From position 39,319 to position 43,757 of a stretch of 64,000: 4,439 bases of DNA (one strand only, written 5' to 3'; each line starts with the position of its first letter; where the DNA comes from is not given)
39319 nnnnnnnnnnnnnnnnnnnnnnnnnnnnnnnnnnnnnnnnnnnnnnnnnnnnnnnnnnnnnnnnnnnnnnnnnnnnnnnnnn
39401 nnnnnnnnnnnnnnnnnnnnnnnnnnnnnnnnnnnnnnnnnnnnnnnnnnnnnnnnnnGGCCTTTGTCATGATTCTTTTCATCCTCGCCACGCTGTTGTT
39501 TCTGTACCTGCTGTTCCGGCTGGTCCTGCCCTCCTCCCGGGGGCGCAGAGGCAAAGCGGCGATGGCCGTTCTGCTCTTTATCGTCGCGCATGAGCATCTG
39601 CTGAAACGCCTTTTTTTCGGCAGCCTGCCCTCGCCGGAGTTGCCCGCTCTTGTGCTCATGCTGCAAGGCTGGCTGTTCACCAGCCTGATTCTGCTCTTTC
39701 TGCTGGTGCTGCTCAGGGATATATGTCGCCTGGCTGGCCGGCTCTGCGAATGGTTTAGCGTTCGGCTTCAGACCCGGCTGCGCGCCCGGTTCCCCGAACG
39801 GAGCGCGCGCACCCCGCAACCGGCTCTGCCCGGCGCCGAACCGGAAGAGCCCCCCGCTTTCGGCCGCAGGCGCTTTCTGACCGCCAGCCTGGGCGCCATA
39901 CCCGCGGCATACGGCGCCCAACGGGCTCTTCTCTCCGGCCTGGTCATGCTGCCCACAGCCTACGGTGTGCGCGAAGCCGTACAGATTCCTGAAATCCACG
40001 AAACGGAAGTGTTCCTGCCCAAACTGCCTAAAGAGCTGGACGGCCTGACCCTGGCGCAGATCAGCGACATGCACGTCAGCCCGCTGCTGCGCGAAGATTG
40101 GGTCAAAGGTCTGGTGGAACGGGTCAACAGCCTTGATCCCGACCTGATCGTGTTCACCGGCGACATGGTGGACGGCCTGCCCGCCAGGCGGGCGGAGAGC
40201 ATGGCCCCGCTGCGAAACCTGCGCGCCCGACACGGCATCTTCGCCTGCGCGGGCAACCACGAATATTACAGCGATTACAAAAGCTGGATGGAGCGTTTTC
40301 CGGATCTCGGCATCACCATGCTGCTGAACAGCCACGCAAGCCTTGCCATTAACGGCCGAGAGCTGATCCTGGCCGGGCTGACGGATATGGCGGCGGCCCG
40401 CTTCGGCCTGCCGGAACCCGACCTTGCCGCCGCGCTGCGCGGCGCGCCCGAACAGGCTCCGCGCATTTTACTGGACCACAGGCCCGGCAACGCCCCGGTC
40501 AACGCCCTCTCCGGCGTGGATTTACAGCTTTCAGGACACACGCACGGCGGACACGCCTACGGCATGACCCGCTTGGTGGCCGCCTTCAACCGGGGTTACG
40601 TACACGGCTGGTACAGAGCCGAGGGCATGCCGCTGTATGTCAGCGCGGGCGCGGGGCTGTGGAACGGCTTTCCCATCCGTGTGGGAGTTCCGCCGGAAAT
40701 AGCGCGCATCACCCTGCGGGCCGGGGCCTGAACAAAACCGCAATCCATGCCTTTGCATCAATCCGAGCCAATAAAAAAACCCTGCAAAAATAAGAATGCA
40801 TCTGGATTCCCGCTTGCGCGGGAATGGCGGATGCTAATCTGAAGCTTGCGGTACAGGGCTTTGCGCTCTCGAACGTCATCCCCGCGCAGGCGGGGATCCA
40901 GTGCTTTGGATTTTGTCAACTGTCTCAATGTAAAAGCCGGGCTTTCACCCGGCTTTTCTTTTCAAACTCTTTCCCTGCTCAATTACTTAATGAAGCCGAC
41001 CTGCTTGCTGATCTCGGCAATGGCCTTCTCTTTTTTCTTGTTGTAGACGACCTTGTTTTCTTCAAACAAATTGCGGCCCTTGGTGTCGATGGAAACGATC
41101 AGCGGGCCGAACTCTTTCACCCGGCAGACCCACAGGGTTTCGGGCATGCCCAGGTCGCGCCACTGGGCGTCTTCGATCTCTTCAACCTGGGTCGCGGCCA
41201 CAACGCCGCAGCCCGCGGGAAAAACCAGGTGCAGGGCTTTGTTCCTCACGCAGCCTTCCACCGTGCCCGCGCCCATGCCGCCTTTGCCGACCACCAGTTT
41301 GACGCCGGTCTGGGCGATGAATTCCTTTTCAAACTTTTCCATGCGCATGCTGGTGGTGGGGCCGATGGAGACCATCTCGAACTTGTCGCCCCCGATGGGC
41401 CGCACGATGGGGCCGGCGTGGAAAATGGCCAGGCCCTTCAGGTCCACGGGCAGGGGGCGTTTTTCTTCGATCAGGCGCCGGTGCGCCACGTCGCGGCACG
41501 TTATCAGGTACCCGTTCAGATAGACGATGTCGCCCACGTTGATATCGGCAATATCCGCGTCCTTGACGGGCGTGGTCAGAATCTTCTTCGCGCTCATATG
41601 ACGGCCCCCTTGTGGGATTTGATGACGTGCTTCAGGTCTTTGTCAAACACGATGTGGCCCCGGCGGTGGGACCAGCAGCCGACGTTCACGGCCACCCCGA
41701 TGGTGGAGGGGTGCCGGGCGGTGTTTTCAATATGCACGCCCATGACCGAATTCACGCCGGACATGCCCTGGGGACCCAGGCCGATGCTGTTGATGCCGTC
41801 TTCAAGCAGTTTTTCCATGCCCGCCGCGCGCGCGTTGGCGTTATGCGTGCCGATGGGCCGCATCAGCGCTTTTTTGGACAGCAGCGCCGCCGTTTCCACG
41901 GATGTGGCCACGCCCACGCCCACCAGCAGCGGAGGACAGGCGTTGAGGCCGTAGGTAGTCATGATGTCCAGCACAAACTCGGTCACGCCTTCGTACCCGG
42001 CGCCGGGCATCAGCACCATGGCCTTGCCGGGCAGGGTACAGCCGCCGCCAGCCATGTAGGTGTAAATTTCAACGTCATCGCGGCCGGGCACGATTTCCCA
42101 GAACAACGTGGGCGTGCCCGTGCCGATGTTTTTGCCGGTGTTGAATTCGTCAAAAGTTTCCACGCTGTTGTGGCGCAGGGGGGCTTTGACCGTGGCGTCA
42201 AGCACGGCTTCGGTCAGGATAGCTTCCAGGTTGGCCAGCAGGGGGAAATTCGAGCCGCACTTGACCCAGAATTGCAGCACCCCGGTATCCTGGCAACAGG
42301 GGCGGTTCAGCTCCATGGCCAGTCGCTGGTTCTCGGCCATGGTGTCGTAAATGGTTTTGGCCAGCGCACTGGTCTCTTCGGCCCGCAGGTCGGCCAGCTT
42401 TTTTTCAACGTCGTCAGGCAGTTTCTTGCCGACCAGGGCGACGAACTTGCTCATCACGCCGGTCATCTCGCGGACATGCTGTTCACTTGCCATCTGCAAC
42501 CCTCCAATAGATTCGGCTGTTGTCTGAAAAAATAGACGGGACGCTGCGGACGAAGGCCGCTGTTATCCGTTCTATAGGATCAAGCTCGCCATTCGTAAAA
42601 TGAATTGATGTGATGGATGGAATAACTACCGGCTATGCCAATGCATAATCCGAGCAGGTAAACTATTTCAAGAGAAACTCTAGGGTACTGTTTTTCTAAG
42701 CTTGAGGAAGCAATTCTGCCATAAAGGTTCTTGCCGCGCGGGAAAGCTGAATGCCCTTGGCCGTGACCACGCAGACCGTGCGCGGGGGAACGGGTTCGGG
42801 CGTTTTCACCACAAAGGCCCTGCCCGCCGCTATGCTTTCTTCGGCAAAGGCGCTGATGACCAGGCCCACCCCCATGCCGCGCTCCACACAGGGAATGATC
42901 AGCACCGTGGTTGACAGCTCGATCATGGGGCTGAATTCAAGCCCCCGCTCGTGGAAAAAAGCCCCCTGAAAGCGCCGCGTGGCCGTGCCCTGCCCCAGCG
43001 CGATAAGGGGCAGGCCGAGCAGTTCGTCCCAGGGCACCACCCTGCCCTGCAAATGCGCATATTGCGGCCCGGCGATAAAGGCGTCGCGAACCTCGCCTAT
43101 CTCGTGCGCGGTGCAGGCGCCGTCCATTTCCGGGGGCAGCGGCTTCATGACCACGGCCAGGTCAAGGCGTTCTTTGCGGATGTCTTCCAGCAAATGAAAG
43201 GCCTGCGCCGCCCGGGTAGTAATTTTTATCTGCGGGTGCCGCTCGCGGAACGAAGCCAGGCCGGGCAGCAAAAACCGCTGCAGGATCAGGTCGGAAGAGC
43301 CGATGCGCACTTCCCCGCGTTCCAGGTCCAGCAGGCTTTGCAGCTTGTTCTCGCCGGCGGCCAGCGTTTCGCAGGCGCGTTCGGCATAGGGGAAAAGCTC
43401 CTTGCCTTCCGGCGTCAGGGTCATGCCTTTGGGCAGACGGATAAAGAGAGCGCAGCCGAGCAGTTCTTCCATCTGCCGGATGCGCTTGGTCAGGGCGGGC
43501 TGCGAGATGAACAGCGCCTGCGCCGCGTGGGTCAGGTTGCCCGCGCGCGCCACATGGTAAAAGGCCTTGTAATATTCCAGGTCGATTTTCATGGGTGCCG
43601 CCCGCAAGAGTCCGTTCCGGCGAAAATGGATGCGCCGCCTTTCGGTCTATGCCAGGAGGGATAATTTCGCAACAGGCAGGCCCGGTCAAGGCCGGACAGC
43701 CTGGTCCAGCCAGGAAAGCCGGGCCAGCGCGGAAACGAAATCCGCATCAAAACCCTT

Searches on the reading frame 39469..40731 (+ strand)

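Call 89: search_protein_families(library=pfam, proteins=[window:39469-40731:+], max_evalue=0.00001)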
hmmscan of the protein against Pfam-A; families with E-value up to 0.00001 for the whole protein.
window:39469-40731:+ (420 aa): 1 family
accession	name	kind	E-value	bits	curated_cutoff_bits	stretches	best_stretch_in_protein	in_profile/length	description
PF00149.33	Metallophos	-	1.5e-12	48.8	21.5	1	194-360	2-190/191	Calcineurin-like phosphoesterase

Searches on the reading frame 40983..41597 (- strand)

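Call 89: search_protein_families(library=pfam, proteins=[window:40983-41597:-], max_evalue=0.00001)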
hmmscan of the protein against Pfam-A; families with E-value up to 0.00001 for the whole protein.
window:40983-41597:- (204 aa): 1 family
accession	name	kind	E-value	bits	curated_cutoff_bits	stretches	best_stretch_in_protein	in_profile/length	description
PF05683.17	Fumerase_C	-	3.3e-37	128.3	22.2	1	7-180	31-204/205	Fumarase C-terminus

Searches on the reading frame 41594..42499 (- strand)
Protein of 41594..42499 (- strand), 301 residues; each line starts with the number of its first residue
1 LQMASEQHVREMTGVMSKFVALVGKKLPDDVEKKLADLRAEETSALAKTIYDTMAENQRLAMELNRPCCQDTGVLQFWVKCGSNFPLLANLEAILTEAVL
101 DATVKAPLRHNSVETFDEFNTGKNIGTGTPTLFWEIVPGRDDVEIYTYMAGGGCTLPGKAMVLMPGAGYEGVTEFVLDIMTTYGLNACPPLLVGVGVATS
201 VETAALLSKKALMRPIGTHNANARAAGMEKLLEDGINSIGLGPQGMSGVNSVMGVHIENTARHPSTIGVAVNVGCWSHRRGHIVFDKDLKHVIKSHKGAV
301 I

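Call 89: search_protein_families(library=pfam, proteins=[window:41594-42499:-], max_evalue=0.00001)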
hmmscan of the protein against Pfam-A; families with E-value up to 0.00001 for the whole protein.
window:41594-42499:- (301 aa): 1 family
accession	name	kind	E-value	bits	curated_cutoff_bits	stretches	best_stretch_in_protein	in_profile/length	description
PF05681.19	Fumerase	-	2.5e-80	270.1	25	1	16-283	4-269/270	Fumarate hydratase (Fumerase)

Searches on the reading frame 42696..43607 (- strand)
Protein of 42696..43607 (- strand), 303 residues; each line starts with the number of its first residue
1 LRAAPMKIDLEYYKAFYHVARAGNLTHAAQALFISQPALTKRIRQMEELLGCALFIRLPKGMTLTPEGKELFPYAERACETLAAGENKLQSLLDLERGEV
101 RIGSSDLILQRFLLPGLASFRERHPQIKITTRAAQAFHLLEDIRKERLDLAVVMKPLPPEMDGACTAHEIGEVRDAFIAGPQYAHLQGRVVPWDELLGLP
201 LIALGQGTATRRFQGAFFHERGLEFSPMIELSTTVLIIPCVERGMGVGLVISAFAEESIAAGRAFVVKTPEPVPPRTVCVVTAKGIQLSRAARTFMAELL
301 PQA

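Call 3: search_protein_families(library=pfam, proteins=[window:42696-43607:-], max_evalue=0.01)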
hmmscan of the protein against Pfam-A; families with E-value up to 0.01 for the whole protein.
window:42696-43607:- (303 aa): 3 families
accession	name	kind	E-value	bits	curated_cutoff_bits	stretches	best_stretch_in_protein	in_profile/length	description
PF03466.25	LysR_substrate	-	6.4e-38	130.7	28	1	95-300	3-205/209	LysR substrate binding domain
PF00126.33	HTH_1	-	3.9e-20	72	26.6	1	12-69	3-60/60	Bacterial regulatory helix-turn-helix protein, lysR family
PF13556.12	HTH_30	-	3e-06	27.4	27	1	20-54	10-44/59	PucR C-terminal helix-turn-helix domain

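Call 4: search_protein_families(library=ncbifam, proteins=[window:42696-43607:-], max_evalue=0.01)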
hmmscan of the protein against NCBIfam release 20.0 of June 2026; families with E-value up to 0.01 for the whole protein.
window:42696-43607:- (303 aa): 54 families (the best 25 are shown)
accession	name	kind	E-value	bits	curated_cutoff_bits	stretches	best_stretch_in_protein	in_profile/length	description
NF040786.1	LysR_Sec_metab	equivalog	2.5e-34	118.6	250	1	9-297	2-292/298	selenium metabolism-associated LysR family transcriptional regulator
TIGR03339.1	phn_lysR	subfamily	4.5e-33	114.7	341.1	1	14-256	3-239/279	aminoethylphosphonate catabolism associated LysR family transcriptional regulator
NF008416.0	PRK11242.1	equivalog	7.2e-33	114.2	277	1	16-299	9-287/300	transcriptional regulator CynR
TIGR02424.1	TF_pcaQ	equivalog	5e-28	97.9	303.8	1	7-299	2-294/300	pca operon transcription factor PcaQ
NF008722.0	PRK11716.1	equivalog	2.1e-27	95.9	246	1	9-284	2-275/293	HTH-type transcriptional activator IlvY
NF045990.1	TransRegCbbRRhodb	equivalog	7.3e-27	94.2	450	1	8-300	6-297/304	LysR family regulator CbbR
NF047520.1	trans_act_CidR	equivalog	5.1e-26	91.5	415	1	9-157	2-150/292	cidABC operon transcriptional activator CidR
NF053705.1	TransRegGltCGpos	equivalog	5.6e-26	91.4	350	1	14-296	7-286/300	glutamate biosynthesis transcriptional regulator GltC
NF008352.0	PRK11139.1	subfamily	1.5e-24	86.7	288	1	13-283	11-272/305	transcriptional regulator GcvA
TIGR03418.1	chol_sulf_TF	equivalog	3.4e-24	85.4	324.8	1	9-295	2-284/291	choline sulfate utilization transcriptional regulator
NF007307.0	PRK09791.1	equivalog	1.2e-23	83.7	336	1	6-152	3-149/302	LysR family transcriptional regulator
NF047711.1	PutUtilRegPtrR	equivalog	1.6e-22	79.9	400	1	9-256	2-240/283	putrescine utilization regulator PtrR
NF002946.0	PRK03601.1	equivalog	1.3e-20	74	240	1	8-172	1-160/275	HTH-type transcriptional regulator HdfR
NF040889.1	trans_reg_YeiE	equivalog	5.4e-20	71.8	480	1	6-296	1-283/288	DNA-binding transcriptional regulator YeiE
NF008095.0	PRK10837.1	subfamily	1.3e-19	70.5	281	1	6-297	1-284/290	LysR family transcriptional regulator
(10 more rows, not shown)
